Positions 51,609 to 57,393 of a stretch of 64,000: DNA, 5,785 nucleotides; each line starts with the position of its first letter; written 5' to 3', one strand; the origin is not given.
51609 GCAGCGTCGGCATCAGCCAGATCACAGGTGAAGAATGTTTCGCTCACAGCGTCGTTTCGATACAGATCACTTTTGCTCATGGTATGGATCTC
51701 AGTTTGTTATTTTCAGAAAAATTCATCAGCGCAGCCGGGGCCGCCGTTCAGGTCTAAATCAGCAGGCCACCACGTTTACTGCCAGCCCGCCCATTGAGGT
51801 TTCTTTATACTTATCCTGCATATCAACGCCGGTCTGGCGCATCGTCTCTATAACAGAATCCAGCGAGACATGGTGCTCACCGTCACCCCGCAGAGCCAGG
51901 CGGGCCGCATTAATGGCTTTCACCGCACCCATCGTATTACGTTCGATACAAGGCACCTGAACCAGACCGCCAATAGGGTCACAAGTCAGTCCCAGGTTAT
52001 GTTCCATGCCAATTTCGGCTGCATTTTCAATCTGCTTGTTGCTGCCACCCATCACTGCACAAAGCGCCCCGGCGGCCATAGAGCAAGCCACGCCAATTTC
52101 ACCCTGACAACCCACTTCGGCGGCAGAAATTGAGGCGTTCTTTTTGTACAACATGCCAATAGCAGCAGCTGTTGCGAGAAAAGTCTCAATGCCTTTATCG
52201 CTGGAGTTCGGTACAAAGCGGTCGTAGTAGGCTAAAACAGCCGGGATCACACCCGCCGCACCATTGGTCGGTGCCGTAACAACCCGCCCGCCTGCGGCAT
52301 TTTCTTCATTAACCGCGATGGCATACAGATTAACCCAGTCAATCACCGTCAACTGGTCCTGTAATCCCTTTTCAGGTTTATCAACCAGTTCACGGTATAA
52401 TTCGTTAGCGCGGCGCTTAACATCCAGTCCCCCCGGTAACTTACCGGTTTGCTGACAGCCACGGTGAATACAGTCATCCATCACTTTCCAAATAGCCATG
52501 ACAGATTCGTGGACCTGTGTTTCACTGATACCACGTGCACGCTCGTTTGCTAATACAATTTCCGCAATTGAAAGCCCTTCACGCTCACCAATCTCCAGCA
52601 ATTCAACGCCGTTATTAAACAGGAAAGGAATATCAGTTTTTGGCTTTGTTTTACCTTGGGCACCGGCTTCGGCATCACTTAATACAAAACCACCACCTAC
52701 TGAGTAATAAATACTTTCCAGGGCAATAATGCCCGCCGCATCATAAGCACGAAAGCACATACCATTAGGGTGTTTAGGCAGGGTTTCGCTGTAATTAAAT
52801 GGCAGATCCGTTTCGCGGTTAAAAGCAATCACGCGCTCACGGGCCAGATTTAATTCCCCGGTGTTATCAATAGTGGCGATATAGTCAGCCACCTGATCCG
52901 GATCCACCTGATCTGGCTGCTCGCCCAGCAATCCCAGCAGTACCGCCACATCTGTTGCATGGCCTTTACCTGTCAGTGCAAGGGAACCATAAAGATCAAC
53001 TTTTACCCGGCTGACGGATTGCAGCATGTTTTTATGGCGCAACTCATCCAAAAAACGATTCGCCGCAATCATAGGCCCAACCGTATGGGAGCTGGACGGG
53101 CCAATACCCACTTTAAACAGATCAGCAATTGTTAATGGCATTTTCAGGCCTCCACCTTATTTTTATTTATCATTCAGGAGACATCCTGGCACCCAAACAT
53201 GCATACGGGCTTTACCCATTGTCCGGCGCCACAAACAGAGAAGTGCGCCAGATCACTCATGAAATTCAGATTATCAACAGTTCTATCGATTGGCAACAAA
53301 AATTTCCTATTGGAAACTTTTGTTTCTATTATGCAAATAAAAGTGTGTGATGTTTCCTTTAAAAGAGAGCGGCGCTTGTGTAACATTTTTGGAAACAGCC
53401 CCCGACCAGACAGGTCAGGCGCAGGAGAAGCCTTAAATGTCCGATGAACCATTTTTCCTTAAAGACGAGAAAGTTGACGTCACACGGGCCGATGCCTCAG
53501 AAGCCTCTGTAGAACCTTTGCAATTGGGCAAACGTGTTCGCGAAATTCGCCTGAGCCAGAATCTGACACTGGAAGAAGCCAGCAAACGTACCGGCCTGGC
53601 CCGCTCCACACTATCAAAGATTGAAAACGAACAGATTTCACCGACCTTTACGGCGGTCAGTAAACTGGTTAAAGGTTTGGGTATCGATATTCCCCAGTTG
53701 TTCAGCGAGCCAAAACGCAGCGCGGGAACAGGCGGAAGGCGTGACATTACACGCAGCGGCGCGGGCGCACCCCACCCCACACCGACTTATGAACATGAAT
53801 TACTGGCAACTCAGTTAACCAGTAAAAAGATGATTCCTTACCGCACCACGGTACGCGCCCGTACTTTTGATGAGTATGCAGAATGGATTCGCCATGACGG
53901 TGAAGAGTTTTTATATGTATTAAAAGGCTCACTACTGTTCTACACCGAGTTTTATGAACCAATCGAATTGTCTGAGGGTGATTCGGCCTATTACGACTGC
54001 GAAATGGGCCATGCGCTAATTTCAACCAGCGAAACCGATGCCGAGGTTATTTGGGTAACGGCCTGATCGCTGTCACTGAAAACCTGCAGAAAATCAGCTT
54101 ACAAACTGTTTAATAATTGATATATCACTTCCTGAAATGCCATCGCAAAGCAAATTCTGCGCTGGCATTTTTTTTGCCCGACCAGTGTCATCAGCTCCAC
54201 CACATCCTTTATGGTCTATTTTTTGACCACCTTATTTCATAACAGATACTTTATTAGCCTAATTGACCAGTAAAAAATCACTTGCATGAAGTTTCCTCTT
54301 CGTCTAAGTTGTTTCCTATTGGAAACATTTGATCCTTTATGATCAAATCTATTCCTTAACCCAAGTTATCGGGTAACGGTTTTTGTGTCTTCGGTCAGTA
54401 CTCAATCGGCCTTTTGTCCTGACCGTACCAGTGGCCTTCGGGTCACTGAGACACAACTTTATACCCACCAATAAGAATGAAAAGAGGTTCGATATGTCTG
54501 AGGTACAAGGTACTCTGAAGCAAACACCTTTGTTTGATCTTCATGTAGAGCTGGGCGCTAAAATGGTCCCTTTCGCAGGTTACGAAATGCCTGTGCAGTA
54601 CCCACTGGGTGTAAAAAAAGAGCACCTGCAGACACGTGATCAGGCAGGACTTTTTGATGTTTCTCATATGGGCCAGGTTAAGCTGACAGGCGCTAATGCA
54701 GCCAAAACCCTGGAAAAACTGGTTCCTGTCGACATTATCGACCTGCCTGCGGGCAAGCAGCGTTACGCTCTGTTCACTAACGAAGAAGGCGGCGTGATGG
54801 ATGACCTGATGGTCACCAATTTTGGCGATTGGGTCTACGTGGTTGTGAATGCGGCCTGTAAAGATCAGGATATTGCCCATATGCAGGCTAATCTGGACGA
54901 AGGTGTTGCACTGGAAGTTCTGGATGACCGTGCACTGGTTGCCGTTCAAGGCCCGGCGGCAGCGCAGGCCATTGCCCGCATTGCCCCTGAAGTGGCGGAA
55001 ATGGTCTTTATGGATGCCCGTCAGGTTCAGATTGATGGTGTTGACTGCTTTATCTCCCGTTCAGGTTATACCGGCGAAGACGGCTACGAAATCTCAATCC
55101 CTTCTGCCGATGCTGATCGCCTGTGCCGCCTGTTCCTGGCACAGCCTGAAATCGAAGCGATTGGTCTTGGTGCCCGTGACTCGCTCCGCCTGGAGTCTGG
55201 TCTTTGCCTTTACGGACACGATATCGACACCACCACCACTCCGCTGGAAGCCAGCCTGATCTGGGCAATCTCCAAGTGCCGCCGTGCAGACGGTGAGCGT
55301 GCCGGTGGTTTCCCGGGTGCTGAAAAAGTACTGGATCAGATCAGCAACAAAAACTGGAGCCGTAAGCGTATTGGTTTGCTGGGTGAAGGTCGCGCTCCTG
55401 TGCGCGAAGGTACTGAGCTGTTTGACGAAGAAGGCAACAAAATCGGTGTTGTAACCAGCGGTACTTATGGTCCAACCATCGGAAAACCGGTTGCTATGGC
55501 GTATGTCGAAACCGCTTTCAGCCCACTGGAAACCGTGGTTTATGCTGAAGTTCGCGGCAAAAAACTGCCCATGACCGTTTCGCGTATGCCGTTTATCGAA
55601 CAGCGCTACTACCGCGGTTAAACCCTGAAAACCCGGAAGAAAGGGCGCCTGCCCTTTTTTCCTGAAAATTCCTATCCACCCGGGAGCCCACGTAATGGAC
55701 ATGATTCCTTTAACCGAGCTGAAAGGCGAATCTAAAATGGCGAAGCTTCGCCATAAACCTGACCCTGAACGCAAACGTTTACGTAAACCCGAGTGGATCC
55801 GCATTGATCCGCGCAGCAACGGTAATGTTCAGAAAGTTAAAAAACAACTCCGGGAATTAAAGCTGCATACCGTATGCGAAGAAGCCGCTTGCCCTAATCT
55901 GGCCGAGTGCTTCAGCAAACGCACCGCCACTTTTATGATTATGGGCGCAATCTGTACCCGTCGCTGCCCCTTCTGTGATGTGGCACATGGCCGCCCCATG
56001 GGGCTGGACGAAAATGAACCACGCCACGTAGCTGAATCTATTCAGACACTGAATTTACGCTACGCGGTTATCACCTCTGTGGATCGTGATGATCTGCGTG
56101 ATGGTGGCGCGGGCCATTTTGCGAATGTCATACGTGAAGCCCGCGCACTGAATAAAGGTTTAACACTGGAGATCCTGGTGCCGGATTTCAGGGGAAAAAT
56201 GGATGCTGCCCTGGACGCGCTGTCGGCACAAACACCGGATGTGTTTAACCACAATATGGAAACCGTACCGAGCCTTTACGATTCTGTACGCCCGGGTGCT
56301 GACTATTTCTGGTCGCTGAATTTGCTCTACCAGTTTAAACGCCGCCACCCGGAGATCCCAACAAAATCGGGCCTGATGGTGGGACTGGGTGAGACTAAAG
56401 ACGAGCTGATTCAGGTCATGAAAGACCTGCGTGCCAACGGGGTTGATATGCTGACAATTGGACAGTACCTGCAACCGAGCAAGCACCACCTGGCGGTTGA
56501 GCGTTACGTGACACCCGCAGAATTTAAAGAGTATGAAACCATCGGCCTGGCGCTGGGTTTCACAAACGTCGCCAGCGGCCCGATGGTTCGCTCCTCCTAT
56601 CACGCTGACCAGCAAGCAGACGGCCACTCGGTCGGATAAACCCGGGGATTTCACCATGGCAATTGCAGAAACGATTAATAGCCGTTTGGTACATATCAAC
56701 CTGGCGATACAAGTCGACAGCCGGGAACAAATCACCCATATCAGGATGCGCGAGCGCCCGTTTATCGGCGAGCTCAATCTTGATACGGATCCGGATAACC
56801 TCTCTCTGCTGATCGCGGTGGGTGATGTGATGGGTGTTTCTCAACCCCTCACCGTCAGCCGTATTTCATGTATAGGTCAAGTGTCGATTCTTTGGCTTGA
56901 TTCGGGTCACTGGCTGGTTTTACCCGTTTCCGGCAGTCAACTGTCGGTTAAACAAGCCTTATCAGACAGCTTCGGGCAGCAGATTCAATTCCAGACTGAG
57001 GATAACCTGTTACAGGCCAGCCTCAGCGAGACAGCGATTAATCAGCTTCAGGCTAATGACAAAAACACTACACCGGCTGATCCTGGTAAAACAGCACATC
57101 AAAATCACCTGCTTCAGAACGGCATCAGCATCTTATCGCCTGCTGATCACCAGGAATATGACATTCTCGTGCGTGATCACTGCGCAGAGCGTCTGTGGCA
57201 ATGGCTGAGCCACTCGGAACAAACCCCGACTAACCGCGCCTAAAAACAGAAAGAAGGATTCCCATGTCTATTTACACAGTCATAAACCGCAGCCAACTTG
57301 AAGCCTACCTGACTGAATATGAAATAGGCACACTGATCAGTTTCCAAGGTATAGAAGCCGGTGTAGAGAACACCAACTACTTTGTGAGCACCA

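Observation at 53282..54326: Candidate new regulon: XRE-cupin factor with a phased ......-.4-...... operator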

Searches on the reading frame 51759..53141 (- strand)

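Call 3: search_protein_families(library=ncbifam, proteins=[window:51759-53141:-])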
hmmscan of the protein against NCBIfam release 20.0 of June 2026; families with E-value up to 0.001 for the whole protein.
window:51759-53141:- (460 aa): 5 families
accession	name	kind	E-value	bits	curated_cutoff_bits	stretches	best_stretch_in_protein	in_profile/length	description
TIGR00720.1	sda_mono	equivalog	1.8e-206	686.4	345.1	1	4-457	2-450/450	L-serine ammonia-lyase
NF011614.0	PRK15040.1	equivalog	4.7e-159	530.2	873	1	6-459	5-453/454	L-serine ammonia-lyase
NF011598.0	PRK15023.1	equivalog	2.1e-154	514.8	942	1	4-457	3-451/454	L-serine ammonia-lyase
TIGR00718.1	sda_alpha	equivalog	3.6e-50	170.7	243.2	1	174-455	1-275/300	L-serine ammonia-lyase, iron-sulfur-dependent, subunit alpha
TIGR00719.1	sda_beta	equivalog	1.1e-09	38.3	161.2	1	11-78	13-75/208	L-serine ammonia-lyase, iron-sulfur-dependent subunit beta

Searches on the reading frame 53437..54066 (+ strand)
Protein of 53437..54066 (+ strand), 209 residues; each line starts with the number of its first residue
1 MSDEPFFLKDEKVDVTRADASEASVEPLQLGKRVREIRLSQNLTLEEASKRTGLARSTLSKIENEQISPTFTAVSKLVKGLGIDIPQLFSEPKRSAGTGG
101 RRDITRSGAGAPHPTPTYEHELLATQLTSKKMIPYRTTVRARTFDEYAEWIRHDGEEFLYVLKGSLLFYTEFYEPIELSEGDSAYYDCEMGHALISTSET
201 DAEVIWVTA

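Call 3: search_protein_families(library=ncbifam, proteins=[window:53437-54066:+])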
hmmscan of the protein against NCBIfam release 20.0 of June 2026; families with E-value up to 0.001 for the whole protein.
window:53437-54066:+ (209 aa): 8 families
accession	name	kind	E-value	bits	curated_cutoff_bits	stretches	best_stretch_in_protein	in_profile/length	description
NF007408.0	PRK09943.1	equivalog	2e-13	50.3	211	1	26-95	4-73/185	HTH-type transcriptional regulator PuuR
TIGR00270.2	TIGR00270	equivalog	4e-07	30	110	1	31-93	77-139/159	multiprotein bridging factor aMBF1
NF007271.0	PRK09726.1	equivalog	7.2e-06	25.9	79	1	26-84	9-67/88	type II toxin-antitoxin system antitoxin HipB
TIGR03830.1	CxxCG_CxxCG_HTH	subfamily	0.00014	21.7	61.8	1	17-79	53-114/127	type II TA system antitoxin MqsA family protein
NF041951.1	phage_RstR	subfamily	0.00019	21.7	80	1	29-93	2-66/108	RstR family transcriptional repressor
TIGR03070.1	couple_hipB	subfamily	0.00029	20.7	71.65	1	29-84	2-57/58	type II toxin-antitoxin system Y4mF family antitoxin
NF058600.1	TransRegSco1979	equivalog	0.00081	18.5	350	0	25-84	4-63/280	Sco1979 family transcriptional regulator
NF047948.1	male_kill_WMK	equivalog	0.00086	18.8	300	0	29-93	5-69/300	WO male-killing family protein Wmk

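Call 6: search_protein_families(library=pfam, proteins=[window:53437-54066:+])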
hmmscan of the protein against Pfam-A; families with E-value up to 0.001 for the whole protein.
window:53437-54066:+ (209 aa): 5 families
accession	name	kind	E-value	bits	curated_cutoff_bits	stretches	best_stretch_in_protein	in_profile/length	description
PF01381.28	HTH_3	-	9.1e-14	51.7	23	1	34-86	1-53/55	Helix-turn-helix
PF07883.17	Cupin_2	-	6.3e-12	45.5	27.2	1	147-207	10-69/70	Cupin domain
PF13560.12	HTH_31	-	5e-10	40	27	1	29-84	1-57/64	Helix-turn-helix domain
PF12844.13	HTH_19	-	7.2e-09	35.9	30.2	1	31-87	1-57/64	Helix-turn-helix domain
PF13413.12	HTH_25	-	4.2e-05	23.7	24.6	1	35-68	3-36/62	Helix-turn-helix domain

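Call 46: search_solved_structures(query=window:53437-54063:+, max_evalue=0.01, show_alignments=2)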
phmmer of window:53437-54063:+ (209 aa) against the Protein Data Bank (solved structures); distinct sequences matched with E-value up to 0.01: 14.
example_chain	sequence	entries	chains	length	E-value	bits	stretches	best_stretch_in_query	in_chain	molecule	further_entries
8tac_A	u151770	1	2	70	8.5e-05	25.5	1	23-83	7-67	DBP48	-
1y9q_A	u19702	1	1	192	0.00014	24.8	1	29-91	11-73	transcriptional regulator, HTH_3 family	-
7t5u_A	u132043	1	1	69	0.00048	23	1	28-84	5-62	Helix-turn-helix domain-containing protein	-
9sf2_A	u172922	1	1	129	0.0012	21.8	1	31-94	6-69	Transcriptional regulator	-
3qq6_A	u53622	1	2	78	0.0014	21.5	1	29-92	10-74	HTH-type transcriptional regulator sinR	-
5tn0_A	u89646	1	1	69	0.0014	21.5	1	30-92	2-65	HTH-type transcriptional regulator SinR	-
1b0n_A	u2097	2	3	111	0.0023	20.8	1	30-94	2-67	PROTEIN (SINR PROTEIN) | HTH-TYPE TRANSCRIPTIONAL REGULATOR SINR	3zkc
3b7h_A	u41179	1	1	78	0.0034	20.3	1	32-92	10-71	Prophage Lp1 protein 11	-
4yg1_A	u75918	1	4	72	0.0043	19.9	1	26-84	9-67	Antitoxin HipB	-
4yg4_A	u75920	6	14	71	0.0043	19.9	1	26-84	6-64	Antitoxin HipB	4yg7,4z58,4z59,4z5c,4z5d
5k98_B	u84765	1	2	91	0.0043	19.9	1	26-85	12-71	Antitoxin HipB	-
2wiu_B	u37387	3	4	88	0.0045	19.8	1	26-85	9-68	HTH-TYPE TRANSCRIPTIONAL REGULATOR HIPB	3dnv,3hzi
4z5h_A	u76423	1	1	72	0.0057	19.5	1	26-84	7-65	Antitoxin HipB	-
1y7y_A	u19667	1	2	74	0.0069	19.2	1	28-89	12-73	C.AhdI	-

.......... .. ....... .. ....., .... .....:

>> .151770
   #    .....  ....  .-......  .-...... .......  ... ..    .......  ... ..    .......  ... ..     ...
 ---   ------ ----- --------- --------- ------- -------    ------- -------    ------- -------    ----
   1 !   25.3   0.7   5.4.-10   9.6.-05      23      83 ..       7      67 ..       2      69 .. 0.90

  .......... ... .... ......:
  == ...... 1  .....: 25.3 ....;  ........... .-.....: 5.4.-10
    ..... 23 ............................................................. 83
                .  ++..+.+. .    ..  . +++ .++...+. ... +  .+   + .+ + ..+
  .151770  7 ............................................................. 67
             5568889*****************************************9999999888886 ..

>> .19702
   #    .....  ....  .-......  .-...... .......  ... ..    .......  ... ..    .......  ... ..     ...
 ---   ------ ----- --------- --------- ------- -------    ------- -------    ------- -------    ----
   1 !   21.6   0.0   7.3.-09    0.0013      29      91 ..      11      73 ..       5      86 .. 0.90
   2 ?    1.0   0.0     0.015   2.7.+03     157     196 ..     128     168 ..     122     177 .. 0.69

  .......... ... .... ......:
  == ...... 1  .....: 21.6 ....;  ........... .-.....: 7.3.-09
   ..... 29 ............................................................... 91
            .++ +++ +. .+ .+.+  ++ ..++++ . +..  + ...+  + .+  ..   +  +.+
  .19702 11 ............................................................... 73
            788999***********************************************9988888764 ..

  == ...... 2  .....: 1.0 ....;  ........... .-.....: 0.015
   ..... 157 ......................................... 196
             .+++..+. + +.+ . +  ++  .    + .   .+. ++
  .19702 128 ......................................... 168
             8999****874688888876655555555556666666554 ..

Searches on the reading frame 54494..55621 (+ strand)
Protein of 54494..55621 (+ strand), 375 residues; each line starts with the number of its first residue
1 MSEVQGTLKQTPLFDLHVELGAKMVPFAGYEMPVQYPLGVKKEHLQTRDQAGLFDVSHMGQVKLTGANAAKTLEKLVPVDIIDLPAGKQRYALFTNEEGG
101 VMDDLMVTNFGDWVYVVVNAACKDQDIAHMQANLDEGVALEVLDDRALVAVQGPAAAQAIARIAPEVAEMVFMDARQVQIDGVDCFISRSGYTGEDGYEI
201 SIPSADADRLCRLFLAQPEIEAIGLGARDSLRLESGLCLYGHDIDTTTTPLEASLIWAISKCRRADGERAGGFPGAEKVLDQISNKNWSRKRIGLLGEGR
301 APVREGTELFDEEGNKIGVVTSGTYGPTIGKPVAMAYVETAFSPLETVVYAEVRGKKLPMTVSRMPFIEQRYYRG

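Call 3: search_protein_families(library=ncbifam, proteins=[window:54494-55621:+])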
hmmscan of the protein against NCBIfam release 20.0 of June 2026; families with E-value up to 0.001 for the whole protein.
window:54494-55621:+ (375 aa): 8 families
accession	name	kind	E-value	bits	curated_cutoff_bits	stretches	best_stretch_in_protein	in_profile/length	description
NF010093.0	PRK13579.1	equivalog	2.5e-164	546.5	459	1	5-374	6-370/371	glycine cleavage system aminomethyltransferase GcvT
NF001567.0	PRK00389.1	subfamily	1.5e-104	349.8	300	1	7-371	2-356/359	glycine cleavage system aminomethyltransferase GcvT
TIGR00528.1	gcvT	equivalog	4.5e-104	348.2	235.85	1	8-369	1-361/362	glycine cleavage system aminomethyltransferase GcvT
TIGR01372.1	soxA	subfamily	4.7e-39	133.9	1164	1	9-369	608-988/996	sarcosine oxidase subunit alpha family protein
NF053776.1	TmaoDeMthMsil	equivalog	1.7e-34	119.4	1100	1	10-370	387-756/763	trimethylamine N-oxide demethylase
NF009133.0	PRK12486.1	equivalog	5.2e-28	98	410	1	41-363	45-364/369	dimethylsulfoniopropionate demethylase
NF047633.1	SyrngDmethDesA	equivalog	2.2e-05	23.2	800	1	45-215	41-224/453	syringate O-demethylase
NF047885.1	VanMgalDeMLigM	equivalog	2.9e-05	23.2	580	1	41-237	36-250/461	vanillate/3-O-methylgallate O-demethylase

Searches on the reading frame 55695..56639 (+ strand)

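Call 3: search_protein_families(library=ncbifam, proteins=[window:55695-56639:+])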
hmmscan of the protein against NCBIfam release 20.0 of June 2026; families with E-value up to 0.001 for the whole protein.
window:55695-56639:+ (314 aa): 6 families
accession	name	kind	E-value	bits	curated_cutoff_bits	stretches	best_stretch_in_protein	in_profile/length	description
NF009544.0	PRK12928.1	subfamily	1.8e-132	441.1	210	1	25-308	14-297/300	lipoyl synthase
NF004019.1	PRK05481.1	subfamily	2.6e-129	430.6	203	1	31-309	1-278/286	lipoyl synthase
TIGR00510.1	lipA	equivalog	1.2e-125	418.9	310.25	1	23-308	8-295/302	lipoyl synthase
NF053790.1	LplA_LipA_fuse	exception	1.2e-118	397.3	800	1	26-307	328-606/606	bifunctional lipoate--protein ligase/lipoyl synthase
TIGR00433.2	bioB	equivalog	1.1e-07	31.5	225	1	141-277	107-240/307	biotin synthase BioB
NF053743.1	LipS2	equivalog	1.6e-05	24.5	270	0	192-251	139-196/292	LipS2 family lipoyl synthase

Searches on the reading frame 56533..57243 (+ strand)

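Call 3: search_protein_families(library=ncbifam, proteins=[window:56533-57243:+])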
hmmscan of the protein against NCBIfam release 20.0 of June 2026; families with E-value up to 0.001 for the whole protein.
window:56533-57243:+ (236 aa): 0 families

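Call 6: search_protein_families(library=pfam, proteins=[window:56533-57243:+])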
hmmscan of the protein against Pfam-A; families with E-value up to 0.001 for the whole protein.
window:56533-57243:+ (236 aa): 1 family
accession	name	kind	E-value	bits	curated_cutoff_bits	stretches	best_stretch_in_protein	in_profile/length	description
PF04268.17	SoxG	-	0.00012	22.6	21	1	92-227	9-148/152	Sarcosine oxidase, gamma subunit family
